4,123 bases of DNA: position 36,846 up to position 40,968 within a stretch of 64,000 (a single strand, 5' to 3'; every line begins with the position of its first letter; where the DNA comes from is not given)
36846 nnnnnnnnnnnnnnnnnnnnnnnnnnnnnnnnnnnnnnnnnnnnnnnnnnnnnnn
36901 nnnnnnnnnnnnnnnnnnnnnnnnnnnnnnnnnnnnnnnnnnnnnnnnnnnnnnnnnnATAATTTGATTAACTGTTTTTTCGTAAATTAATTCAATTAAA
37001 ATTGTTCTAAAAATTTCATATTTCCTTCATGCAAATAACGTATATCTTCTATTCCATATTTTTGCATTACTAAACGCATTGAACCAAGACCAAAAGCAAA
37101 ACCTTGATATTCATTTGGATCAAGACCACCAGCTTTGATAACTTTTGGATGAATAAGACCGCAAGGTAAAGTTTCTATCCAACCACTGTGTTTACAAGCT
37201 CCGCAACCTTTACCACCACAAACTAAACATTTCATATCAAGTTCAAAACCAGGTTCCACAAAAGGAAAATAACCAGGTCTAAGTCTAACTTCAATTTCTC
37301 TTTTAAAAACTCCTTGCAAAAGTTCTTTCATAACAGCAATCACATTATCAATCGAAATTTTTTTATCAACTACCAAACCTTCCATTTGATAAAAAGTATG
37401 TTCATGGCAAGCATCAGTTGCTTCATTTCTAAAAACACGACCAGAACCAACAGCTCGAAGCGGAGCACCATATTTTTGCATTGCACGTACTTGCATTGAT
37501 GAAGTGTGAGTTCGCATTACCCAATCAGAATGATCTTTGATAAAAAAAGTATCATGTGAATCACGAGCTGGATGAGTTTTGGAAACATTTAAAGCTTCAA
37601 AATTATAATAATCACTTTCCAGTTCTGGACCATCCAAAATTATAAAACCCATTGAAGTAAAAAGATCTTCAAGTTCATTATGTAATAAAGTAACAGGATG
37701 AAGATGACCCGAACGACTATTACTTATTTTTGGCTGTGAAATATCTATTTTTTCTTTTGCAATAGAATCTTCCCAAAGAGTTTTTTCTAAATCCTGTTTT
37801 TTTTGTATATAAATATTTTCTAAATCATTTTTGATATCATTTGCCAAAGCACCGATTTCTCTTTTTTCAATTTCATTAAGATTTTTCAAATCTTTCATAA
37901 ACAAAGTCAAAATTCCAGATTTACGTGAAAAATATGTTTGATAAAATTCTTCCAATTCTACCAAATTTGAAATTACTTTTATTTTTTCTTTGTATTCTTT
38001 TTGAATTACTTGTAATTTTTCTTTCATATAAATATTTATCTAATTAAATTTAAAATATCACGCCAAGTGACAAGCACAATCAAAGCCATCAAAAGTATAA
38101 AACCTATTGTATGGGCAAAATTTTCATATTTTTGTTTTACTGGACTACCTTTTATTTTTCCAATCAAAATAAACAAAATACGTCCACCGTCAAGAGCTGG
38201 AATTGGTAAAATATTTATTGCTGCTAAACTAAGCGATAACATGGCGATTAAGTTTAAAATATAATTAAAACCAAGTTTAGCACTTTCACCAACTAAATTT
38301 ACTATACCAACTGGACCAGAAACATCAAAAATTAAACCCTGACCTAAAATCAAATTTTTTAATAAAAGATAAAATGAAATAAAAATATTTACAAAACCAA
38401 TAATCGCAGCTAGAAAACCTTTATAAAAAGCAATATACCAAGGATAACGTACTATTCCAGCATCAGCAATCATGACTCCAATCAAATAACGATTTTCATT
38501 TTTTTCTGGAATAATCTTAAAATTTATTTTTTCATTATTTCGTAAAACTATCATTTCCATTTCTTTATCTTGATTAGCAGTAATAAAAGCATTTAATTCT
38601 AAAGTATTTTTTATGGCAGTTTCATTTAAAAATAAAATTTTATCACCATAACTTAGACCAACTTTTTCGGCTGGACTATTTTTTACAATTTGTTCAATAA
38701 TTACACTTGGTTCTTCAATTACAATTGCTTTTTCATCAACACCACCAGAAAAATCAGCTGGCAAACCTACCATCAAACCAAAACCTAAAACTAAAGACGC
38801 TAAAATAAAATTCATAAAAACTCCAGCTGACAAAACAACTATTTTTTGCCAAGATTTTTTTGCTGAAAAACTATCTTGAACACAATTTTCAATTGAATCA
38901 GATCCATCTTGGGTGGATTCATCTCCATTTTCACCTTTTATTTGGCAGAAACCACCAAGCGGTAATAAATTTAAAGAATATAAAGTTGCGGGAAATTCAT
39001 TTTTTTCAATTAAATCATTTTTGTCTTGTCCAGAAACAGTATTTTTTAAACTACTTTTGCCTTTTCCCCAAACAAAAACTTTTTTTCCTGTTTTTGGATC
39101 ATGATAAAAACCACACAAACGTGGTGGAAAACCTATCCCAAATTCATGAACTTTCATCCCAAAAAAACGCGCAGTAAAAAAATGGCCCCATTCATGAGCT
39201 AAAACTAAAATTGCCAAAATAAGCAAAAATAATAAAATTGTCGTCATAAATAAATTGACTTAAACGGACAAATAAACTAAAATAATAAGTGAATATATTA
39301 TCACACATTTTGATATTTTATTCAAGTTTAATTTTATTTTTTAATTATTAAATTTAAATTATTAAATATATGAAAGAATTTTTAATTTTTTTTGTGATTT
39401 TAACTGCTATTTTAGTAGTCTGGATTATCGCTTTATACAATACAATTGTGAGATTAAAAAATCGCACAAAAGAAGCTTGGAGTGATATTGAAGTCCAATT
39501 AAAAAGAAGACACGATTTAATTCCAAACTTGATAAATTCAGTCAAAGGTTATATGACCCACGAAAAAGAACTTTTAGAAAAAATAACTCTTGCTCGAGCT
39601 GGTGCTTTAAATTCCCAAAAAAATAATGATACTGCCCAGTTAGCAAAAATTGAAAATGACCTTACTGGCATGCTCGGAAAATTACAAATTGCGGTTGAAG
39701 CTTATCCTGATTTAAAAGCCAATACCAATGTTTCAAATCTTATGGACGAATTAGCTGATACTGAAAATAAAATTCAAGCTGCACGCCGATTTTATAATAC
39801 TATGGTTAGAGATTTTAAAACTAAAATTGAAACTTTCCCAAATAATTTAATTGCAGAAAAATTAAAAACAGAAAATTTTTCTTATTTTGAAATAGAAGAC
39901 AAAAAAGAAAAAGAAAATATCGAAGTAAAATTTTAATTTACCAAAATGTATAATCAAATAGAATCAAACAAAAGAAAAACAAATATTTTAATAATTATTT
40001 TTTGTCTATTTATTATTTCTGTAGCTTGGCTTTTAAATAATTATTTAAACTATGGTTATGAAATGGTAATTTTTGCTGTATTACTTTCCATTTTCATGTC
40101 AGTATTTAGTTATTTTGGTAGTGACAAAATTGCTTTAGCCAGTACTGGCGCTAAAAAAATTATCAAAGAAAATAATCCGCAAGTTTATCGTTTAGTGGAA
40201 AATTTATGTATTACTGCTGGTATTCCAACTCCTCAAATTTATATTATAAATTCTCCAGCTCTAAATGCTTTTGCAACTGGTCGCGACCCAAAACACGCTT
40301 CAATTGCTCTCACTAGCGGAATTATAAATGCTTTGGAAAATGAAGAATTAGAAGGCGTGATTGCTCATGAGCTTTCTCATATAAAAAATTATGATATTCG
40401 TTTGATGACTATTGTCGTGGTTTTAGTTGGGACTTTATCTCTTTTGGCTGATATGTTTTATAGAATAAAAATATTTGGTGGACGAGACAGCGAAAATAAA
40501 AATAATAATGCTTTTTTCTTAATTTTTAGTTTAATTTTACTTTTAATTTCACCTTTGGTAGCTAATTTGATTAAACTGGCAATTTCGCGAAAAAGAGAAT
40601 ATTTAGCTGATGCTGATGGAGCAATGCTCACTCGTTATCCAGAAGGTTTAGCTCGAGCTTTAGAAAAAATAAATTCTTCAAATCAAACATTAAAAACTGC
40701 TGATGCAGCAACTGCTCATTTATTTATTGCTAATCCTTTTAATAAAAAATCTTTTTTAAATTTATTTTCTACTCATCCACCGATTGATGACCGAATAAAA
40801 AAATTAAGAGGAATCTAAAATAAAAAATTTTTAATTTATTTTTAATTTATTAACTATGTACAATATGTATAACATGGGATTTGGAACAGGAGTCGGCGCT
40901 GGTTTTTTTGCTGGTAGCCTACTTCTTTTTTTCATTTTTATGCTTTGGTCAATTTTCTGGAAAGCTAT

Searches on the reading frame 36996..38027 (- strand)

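Call 14: search_protein_families(library=pfam, proteins=[window:36996-38027:-], max_evalue=0.001)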
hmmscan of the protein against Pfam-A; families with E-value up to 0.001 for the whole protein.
window:36996-38027:- (343 aa): 2 families
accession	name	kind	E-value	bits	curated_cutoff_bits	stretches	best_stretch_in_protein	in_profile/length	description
PF01409.25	tRNA-synt_2d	-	7.6e-85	284.7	19.8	1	94-343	2-246/246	tRNA synthetases class II core domain (F)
PF02912.23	Phe_tRNA-synt_N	-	6.4e-12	45.7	22.3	1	21-83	2-63/69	Aminoacyl tRNA synthetase class II, N-terminal domain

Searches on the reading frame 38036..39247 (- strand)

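Call 15: search_protein_families(library=pfam, proteins=[window:38036-39247:-], max_evalue=0.001)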
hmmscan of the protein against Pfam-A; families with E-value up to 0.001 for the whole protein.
window:38036-39247:- (403 aa): 4 families
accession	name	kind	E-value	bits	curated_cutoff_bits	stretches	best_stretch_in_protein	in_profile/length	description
PF02163.28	Peptidase_M50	-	6.8e-51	173.2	27.2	2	80-389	40-221/221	Peptidase family M50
PF13180.12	PDZ_2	-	8.5e-08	32.8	27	1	178-245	10-78/80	PDZ domain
PF00595.29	PDZ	-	1.5e-06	28.9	23.2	1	168-226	18-71/81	PDZ domain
PF17820.7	PDZ_6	-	2.2e-05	24.5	27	1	183-236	1-54/54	PDZ domain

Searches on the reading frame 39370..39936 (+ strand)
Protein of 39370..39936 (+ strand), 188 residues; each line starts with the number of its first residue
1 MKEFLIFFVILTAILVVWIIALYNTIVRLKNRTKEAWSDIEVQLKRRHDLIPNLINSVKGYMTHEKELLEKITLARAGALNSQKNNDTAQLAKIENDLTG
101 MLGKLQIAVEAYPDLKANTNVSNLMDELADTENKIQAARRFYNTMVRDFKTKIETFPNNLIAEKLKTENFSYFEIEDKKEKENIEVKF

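Call 15: search_protein_families(library=pfam, proteins=[window:39370-39936:+], max_evalue=0.001)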
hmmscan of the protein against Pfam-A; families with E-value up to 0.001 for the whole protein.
window:39370-39936:+ (188 aa): 1 family
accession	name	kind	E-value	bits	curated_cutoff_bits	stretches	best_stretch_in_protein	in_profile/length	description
PF04011.17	LemA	-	3.6e-54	183.1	26.2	1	36-188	1-149/149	LemA family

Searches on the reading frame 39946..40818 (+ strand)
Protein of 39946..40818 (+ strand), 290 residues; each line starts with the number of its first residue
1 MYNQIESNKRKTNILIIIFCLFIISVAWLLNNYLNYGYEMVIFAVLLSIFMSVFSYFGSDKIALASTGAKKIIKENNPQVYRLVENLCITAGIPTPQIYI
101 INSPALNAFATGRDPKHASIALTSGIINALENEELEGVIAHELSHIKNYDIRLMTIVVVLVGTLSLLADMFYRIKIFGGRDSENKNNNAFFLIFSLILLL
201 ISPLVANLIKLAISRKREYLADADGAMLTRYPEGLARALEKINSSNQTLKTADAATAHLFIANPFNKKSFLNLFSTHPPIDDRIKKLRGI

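Call 15: search_protein_families(library=pfam, proteins=[window:39946-40818:+], max_evalue=0.001)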
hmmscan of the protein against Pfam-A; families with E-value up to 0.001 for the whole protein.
window:39946-40818:+ (290 aa): 2 families
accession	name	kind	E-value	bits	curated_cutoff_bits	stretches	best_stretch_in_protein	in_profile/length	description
PF01435.24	Peptidase_M48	-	1.2e-34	120.2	20.3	1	76-289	3-184/186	Peptidase family M48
PF05569.17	Peptidase_M56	-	0.00017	21.3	31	1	117-160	175-218/296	BlaR1 peptidase M56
